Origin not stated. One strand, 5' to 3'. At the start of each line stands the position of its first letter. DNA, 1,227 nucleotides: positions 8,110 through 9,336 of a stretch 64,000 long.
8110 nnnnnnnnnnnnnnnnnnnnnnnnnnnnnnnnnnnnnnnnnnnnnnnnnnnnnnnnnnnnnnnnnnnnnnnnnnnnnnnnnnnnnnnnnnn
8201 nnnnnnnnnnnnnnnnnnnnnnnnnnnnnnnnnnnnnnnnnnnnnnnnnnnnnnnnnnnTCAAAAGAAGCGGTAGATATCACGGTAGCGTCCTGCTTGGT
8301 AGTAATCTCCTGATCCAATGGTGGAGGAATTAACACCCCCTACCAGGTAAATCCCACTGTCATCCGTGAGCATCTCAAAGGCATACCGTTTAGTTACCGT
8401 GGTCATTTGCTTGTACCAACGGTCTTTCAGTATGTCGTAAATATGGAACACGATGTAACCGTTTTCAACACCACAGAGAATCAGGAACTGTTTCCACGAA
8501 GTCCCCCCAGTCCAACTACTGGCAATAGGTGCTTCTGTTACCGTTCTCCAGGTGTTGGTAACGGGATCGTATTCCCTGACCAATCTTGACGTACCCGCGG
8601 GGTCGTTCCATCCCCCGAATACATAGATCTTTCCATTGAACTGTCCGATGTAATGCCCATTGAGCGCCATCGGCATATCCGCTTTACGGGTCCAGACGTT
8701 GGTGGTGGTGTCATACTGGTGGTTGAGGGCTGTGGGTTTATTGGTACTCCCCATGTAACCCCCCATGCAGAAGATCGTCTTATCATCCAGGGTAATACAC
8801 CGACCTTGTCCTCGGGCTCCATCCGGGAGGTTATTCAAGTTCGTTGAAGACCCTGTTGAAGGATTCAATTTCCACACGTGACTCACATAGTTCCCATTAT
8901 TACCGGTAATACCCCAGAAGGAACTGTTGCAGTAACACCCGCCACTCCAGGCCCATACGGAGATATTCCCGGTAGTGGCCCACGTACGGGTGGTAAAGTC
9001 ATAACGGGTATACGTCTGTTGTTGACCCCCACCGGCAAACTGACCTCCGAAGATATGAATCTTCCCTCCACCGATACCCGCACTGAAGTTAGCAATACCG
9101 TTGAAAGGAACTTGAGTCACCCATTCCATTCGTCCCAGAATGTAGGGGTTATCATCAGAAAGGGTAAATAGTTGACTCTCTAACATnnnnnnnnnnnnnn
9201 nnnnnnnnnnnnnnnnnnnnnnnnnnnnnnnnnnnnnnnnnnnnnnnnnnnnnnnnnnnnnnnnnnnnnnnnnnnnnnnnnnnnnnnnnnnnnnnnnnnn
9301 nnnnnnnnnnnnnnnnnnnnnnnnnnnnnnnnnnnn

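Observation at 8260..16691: Receptor-binding operon combining two Kelch beta-propellers, a collagen-repeat fibre and an SGNH-esterase fibre with a shared N-terminal anchor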

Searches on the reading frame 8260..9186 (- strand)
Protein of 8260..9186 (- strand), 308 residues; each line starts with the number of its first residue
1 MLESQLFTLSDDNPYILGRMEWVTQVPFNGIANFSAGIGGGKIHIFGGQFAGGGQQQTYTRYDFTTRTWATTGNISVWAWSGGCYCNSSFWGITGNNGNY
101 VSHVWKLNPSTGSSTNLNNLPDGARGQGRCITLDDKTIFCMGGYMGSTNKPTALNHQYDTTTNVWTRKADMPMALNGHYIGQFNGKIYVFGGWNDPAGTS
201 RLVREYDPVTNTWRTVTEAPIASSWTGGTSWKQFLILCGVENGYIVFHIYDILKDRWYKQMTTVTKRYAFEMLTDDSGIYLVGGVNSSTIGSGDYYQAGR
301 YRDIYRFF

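Call 3: search_protein_families(library=pfam, proteins=[window:8260-9186:-], max_evalue=0.1)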
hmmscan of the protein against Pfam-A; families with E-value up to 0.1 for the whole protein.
window:8260-9186:- (308 aa): 9 families
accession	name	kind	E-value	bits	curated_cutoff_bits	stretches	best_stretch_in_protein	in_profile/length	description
PF01344.31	Kelch_1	-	3.1e-22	78.2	20.1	2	182-218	9-44/46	Kelch motif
PF13964.12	Kelch_6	-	6.3e-19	67.7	25.3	3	184-221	11-48/50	Kelch motif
PF24681.1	Kelch_KLHDC2_KLHL20_DRC7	-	5.9e-16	58.9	50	2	92-284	16-221/221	KLHDC2/KLHL20/DRC7 Kelch-repeats domain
PF25210.1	Kelch_FKB95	-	7.9e-14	52.4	70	1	136-234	43-143/268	FKB95, Kelch-repeats domain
PF13418.12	Kelch_4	-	9.3e-14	51.6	21.6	2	177-220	4-48/49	Galactose oxidase, central domain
PF07646.21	Kelch_2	-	1.6e-13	50.3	21.3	1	183-217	10-45/48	Kelch motif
PF24981.1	Beta-prop_ATRN-LZTR1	-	2.4e-12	47.2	50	2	104-219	17-141/289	Attractin/LZTR1 beta-propeller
PF13415.12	Kelch_3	-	9.4e-07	29.3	22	1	184-220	1-37/48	Galactose oxidase, central domain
PF19755.4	DUF6242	-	0.072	13.4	29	1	156-218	121-183/217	Domain of unknown function (DUF6242)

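Call 4: search_protein_families(library=phrogs, proteins=[window:8260-9186:-], max_evalue=0.01)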
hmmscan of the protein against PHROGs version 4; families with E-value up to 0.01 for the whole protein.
window:8260-9186:- (308 aa): 5 families
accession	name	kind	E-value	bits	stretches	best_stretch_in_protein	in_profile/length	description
phrog_12615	-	unknown function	2.2e-70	238.1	1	25-307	1-215/290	-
phrog_16120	-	head and packaging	3.6e-14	53.5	2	32-175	290-437/511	virion structural protein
phrog_8229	-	unknown function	8.7e-08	32.9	1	127-239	115-222/382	-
phrog_11786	-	unknown function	2.1e-07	31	1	137-223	135-224/463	-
phrog_1062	-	unknown function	0.00011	21.9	1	53-221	539-704/736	-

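Call 18: search_dna_similar(query=window:8260-9186:-, collection=phages, mode=protein, max_rows=40)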
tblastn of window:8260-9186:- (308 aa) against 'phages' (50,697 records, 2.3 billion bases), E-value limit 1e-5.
Records with a match: 19; places in all: 20; records where one place covers at least 80% of the query: 18.
Best place of each record, by identity: >=99% 7; <60% 12.
By first word of the organism name: Pseudomonas 18; Paenibacillus 1.
By host as written in the record: Pseudomonas aeruginosa 5; Pseudomonas aeruginosa PAO1 5; - 4; Pseudomonas aeruginosa PA_GP-1 2; Pseudomonas aeruginosa BWKH8 1; Pseudomonas aeruginosa BWKH47 1; Paenibacillus larvae subsp. larvae strain Eric_V 1.
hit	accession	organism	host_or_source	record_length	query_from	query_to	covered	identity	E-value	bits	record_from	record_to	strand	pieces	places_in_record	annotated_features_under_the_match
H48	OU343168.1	Pseudomonas phage vB_PaeM_phiRU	-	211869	1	308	100%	100.0%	0e+0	584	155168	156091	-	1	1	record has no annotation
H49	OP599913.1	Pseudomonas phage IR-QUMS-PaBa1-GHS-2021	Pseudomonas aeruginosa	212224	1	308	100%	100.0%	0e+0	584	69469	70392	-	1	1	hypothetical protein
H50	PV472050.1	Pseudomonas phage MIZ-Pa99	Pseudomonas aeruginosa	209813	1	308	100%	100.0%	0e+0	584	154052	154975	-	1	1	hypothetical protein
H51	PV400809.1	Pseudomonas phage vB_PaeM_GXNNE2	Pseudomonas aeruginosa PA_GP-1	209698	1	308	100%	99.7%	0e+0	583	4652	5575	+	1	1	hypothetical protein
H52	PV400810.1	Pseudomonas phage vB_PaeM_GXNNA8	Pseudomonas aeruginosa PA_GP-1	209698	1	308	100%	99.7%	0e+0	583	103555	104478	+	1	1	hypothetical protein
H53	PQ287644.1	Pseudomonas phage HHBS8_1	Pseudomonas aeruginosa BWKH8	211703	1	308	100%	99.4%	0e+0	582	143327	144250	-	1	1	hypothetical protein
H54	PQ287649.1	Pseudomonas phage HHBS47_1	Pseudomonas aeruginosa BWKH47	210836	1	308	100%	99.4%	0e+0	582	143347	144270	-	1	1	hypothetical protein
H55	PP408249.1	Pseudomonas phage vB_Pa-PAC2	Pseudomonas aeruginosa PAO1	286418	59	307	81%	38.0%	6e-39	151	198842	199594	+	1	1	Kelch-like protein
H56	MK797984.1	Pseudomonas phage vB_PaeM_PA5oct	-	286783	59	307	81%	38.0%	6e-39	151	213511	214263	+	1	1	kelch-like protein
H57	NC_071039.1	Pseudomonas phage vB_PaeM_PA5oct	-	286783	59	307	81%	38.0%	6e-39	151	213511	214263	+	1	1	kelch-like protein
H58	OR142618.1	Pseudomonas phage Callisto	Pseudomonas aeruginosa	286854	59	307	81%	38.0%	6e-39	151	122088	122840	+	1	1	nanM: N-acetylneuraminate epimerase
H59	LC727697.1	Pseudomonas phage sp. 30-2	Pseudomonas aeruginosa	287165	59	307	81%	38.0%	6e-39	151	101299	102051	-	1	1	hypothetical protein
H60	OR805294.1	Pseudomonas phage Ettore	Pseudomonas aeruginosa PAO1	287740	59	307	81%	38.0%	6e-39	151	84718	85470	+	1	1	hypothetical protein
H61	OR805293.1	Pseudomonas phage Deifobo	Pseudomonas aeruginosa PAO1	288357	59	307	81%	38.0%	6e-39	151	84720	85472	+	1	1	hypothetical protein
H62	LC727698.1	Pseudomonas phage sp. 30-3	Pseudomonas aeruginosa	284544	59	307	81%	38.0%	8e-39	150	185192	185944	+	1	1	hypothetical protein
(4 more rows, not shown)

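Call 26: search_solved_structures(query=window:8260-9186:-, max_evalue=0.01, show_alignments=1)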
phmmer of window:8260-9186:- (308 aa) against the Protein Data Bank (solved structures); distinct sequences matched with E-value up to 0.01: 92 (the best 60 are shown).
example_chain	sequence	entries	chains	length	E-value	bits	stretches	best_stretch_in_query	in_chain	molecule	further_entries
7on6_A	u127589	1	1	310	1.1e-30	110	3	125-219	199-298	SAKe6AE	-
7ona_A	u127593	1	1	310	1.3e-26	96.6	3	134-218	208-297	SAKe6AC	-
8pjv_A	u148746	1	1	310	4.8e-26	94.7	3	125-218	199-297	SAKe6DR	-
8pjt_A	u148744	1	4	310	2.1e-25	92.6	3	125-218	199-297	SAKe6DEref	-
7on8_A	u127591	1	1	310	4.4e-25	91.6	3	123-218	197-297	SAKe6AR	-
7pvp_A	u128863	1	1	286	3.8e-23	85.2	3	133-222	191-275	SAKe6BC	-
8pjr_A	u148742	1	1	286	1.9e-22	82.9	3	135-218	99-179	SAKe6AC-LB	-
8pjw_A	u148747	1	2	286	3e-22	82.2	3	123-223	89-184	SAKe6FE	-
7onc_A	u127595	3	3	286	4.2e-22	81.8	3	125-223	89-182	SAKe6BE | S6BE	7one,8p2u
7op4_A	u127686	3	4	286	6.2e-21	77.9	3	125-223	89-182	SAKe6BE-3HH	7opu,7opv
8pjy_A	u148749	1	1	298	2.4e-20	76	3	128-224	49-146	SAKe6EEref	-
4ch9_A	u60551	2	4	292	3.5e-20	75.5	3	137-219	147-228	KELCH-LIKE PROTEIN 3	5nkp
8pjz_A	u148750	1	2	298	9.9e-20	74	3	125-220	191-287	SAKe6EEtal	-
7onh_A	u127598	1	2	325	1.4e-19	73.4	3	131-223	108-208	SAKe6BE-L3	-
7ong_A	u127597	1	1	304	2.8e-19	72.5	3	125-223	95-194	SAKe6BE-L1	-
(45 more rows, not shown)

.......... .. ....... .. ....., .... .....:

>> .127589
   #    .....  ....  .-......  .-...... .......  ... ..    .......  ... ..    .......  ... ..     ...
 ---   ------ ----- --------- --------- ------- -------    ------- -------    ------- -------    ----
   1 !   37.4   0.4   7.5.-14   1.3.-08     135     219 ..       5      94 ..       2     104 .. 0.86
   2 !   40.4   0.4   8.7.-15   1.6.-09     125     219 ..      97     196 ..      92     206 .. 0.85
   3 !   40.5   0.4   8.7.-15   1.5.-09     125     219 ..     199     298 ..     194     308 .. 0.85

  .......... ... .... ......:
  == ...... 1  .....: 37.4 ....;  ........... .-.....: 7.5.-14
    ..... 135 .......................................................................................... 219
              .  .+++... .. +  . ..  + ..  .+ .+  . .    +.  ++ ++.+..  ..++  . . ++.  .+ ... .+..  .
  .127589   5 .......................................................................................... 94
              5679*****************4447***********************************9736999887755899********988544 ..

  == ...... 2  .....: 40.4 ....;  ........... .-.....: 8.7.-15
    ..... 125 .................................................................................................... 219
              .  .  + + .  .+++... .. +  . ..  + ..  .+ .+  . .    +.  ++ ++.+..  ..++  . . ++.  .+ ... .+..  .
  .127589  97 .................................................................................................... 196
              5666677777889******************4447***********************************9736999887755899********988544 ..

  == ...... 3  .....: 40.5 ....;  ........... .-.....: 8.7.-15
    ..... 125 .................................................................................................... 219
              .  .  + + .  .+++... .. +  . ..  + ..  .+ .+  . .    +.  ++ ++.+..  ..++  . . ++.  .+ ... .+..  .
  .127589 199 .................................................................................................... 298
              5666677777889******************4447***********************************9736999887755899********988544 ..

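Call 29: list_cluster_members(proteins=[window:8260-9186:-, window:9232-9906:-, window:9915-11417:-, window:11482-14622:-, window:14640-16082:-, window:16098-16679:-])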
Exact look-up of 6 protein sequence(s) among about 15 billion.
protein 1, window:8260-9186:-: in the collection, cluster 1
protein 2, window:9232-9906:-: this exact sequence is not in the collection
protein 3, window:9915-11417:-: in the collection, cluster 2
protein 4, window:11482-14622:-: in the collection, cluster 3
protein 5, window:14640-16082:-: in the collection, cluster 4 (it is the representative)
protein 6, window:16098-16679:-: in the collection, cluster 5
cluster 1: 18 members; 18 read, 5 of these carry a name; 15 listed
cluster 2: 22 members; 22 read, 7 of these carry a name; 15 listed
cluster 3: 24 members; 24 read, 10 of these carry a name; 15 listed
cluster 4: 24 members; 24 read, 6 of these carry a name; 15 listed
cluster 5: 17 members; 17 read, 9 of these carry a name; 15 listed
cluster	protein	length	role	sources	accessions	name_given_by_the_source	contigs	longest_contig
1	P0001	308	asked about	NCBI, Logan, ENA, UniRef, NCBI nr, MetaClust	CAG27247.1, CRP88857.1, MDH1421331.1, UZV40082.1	Kelch repeat-containing protein [Pseudomonas aeruginosa] | Putative Kelch-like protein n=1 Tax=Pseudomonas phage EL TaxID=273133 RepID=Q2Z0S8_9CAUD | status=active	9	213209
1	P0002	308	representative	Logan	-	-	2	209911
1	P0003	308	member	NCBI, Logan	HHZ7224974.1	TPA: Kelch repeat-containing protein [Pseudomonas aeruginosa]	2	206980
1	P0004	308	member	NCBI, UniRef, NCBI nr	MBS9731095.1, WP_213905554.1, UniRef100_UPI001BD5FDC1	Kelch repeat-containing protein [Pseudomonas aeruginosa] | Kelch repeat-containing protein n=1 Tax=Pseudomonas aeruginosa TaxID=287 ...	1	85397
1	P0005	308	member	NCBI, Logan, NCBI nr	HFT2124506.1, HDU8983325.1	TPA: Kelch repeat-containing protein [Pseudomonas aeruginosa] | hypothetical protein [Pseudomonas aeruginosa]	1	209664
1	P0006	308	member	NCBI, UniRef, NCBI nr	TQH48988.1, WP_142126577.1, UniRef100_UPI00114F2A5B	kelch repeat-containing protein [Pseudomonas aeruginosa] | Kelch repeat-containing protein n=1 Tax=Pseudomonas aeruginosa TaxID=287 ...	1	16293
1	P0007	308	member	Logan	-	-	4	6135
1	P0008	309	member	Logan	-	-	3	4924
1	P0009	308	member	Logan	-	-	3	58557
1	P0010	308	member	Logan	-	-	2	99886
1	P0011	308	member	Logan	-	-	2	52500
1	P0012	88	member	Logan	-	-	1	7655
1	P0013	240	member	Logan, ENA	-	-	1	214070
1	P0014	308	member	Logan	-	-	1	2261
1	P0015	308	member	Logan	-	-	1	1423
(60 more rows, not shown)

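Call 61: find_homologous_proteins(query=A1, max_evalue=0.00001)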
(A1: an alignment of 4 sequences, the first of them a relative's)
Query A1 (4 sequences) (480 aa, profile of the alignment): 52 proteins with E <= 0.00001 among 8000 candidates.
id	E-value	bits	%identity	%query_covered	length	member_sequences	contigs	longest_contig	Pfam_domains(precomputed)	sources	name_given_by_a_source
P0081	0.0e+0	1287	43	85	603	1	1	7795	PF13472.13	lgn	-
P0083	0.0e+0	1286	43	85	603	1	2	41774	PF13472.13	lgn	-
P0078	0.0e+0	1284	44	85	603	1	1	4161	PF13472.13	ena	-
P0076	0.0e+0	1284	44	85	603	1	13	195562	PF13472.13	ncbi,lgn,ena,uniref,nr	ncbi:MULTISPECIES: SGNH/GDSL hydrolase family protein [Pseudomonas]|uniref:SGNH/GDSL hydrolase famil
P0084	0.0e+0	1282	44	85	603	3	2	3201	PF13472.13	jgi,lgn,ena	-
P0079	0.0e+0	1281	44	85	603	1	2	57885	PF13472.13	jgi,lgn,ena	-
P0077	0.0e+0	1278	44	85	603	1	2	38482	PF13472.13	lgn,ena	-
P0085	0.0e+0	1277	44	85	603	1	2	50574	PF13472.13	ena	-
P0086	0.0e+0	1274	43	85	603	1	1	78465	PF13472.13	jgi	-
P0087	0.0e+0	1274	43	85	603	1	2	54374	PF13472.13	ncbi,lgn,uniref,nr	ncbi:SGNH/GDSL hydrolase family protein [Pseudomonas sp.]|uniref:SGNH/GDSL hydrolase family protein 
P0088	0.0e+0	1272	44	85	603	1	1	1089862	PF13472.13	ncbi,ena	-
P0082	0.0e+0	1271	44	85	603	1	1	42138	PF13472.13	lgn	-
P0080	0.0e+0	1270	44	85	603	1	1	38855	PF13472.13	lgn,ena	-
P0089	0.0e+0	1242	43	85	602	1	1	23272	PF13472.13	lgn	-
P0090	0.0e+0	1238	43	85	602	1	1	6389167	PF13472.13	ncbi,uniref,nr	ncbi:SGNH/GDSL hydrolase family protein [Pseudomonas canadensis]|uniref:SGNH/GDSL hydrolase family p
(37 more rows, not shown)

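Call 68: search_protein_families(library=ncbifam, proteins=[window:8260-9186:-], max_evalue=0.01)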
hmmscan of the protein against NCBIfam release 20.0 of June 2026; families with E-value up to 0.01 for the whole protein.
window:8260-9186:- (308 aa): 2 families
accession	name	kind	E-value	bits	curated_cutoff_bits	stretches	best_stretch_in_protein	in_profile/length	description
TIGR03548.1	mutarot_permut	subfamily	3.6e-08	32.9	243.2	2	84-170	120-203/323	cyclically-permuted mutarotase family protein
TIGR03547.1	muta_rot_YjhT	subfamily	0.0001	21.6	256.35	1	114-195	43-129/346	YjhT family mutarotase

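Call 72: predict_structure(alignment_id=A2)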
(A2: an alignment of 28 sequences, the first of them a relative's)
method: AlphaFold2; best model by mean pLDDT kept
length: 480 residues; sequences in the alignment: 28
mean_pLDDT: 68.0   pTM: 0.54
mean pLDDT of the five models: 68.0, 65.9, 64.2, 59.8, 59.4
residues with pLDDT >= 90: 43; 70-90: 241; 50-70: 84; < 50: 112
segments of 3 or more residues with pLDDT < 50: 1-73, 87-92, 103-105, 266-277, 285-288, 418-425
pLDDT, mean of each block of 10 residues (from residue 1): 25 30 33 34 41 41 30 60 53 56 51 66 88 75 85 92 92 85 78 87 90 85 83 79 75 76 50 45 49 57 75 75 83 85 69 87 86 80 75 71 90 64 48 65 88 85 84 64
secondary structure, 60 per line:
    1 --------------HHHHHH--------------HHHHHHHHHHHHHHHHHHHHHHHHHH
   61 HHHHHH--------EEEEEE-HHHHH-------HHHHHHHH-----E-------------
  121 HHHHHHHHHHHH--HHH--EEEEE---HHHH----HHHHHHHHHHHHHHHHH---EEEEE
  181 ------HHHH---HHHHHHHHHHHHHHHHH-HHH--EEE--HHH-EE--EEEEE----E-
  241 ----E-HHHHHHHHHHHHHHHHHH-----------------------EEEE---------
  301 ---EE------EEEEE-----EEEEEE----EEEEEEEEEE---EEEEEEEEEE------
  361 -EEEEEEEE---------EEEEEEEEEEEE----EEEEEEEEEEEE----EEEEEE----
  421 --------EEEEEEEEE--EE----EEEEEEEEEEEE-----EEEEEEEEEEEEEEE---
elements in order: H15-20 H35-66 E75-80 H82-86 H94-101 H121-132 E140-144 H148-151 H156-172 E176-180 H187-190 H194-210 E217-219 E230-234 H247-264 E288-291 E312-316 E322-327 E332-341 E345-354 E362-369 E379-390 E395-406 E411-416 E429-437 E446-457 E463-477

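Call 96: get_annotated_region(hit=H56, flank=5000)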
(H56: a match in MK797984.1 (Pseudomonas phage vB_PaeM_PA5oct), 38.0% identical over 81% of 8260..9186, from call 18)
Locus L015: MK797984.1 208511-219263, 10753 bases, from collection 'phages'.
description: Pseudomonas phage vB_PaeM_PA5oct, complete genome.
organism: Pseudomonas phage vB_PaeM_PA5oct (NCBI taxid 2163605)
taxonomy: Viruses; Duplodnaviria; Heunggongvirae; Uroviricota; Caudoviricetes; Arenbergviridae; Wroclawvirus; Wroclawvirus PA5oct
host: -; source: -; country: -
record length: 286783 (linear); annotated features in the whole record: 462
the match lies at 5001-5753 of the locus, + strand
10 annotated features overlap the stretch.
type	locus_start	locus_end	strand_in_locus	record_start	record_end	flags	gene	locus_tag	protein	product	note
CDS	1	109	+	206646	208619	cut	-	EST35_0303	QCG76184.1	structural protein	ESI-MS/MS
CDS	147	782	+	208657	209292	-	-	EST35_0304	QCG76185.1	hypothetical protein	ESI-MS/MS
CDS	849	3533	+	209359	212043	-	-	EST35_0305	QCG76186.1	structural protein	ESI-MS/MS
CDS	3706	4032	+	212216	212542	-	-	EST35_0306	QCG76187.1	structural protein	ESI-MS/MS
CDS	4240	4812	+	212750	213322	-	-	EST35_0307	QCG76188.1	hypothetical protein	-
CDS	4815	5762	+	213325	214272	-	-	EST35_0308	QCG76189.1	kelch-like protein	ESI-MS/MS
CDS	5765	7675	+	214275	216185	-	-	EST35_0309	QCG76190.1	putative adhesin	ESI-MS/MS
CDS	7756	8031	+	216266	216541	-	-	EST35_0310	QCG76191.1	structural protein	ESI-MS/MS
CDS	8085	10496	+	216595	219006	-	-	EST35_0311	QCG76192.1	DNA polymerase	-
CDS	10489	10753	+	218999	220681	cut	-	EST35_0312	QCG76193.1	putative Hef-like homing endonuclease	-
